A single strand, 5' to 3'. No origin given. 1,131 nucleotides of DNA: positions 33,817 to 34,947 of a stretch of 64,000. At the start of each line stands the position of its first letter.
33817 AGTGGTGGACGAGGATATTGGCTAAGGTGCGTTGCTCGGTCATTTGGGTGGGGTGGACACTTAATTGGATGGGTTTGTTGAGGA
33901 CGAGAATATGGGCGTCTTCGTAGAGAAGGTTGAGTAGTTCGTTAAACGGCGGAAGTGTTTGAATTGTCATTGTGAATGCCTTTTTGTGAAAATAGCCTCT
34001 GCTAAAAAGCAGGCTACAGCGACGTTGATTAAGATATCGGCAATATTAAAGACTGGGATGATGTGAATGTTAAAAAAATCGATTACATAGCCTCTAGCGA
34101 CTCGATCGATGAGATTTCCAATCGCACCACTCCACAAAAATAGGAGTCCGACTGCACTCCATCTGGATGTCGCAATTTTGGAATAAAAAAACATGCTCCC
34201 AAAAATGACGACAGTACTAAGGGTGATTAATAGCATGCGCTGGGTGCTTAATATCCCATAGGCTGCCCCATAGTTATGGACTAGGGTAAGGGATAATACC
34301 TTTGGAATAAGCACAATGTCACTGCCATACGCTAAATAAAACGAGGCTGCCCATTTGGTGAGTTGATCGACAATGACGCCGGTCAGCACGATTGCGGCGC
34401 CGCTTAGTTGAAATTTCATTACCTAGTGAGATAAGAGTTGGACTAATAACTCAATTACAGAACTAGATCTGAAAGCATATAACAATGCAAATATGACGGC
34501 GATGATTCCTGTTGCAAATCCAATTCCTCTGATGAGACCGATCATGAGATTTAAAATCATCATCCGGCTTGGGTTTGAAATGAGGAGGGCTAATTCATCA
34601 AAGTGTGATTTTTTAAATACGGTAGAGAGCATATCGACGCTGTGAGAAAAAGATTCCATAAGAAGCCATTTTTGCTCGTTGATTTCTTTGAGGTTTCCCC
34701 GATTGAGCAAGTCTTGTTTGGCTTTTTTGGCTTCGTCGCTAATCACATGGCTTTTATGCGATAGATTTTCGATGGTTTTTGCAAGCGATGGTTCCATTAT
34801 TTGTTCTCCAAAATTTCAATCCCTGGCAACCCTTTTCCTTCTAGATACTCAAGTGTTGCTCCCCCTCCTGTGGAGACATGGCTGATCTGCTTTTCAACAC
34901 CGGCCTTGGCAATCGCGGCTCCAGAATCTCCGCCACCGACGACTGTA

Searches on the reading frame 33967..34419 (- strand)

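Call 70: search_protein_families(library=pfam, proteins=[window:33967-34419:-], max_evalue=0.00001)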
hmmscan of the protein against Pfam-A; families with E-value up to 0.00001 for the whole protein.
window:33967-34419:- (150 aa): 1 family
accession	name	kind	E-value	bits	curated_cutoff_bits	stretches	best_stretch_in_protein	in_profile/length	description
PF01252.23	Peptidase_A8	-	4.9e-33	114.8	25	1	10-144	1-142/142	Signal peptidase (SPase) II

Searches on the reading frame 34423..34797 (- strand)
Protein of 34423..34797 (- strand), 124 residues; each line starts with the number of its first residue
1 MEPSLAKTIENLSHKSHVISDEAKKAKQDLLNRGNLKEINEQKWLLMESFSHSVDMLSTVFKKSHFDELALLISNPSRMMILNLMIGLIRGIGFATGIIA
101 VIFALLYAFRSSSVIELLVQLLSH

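Call 70: search_protein_families(library=pfam, proteins=[window:34423-34797:-], max_evalue=0.00001)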
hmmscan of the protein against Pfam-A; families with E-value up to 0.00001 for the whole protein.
window:34423-34797:- (124 aa): 1 family
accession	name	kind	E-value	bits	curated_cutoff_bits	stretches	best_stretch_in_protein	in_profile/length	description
PF18910.5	DUF5665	-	9.8e-07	29.2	27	1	75-111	1-37/56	Domain of unknown function (DUF5665)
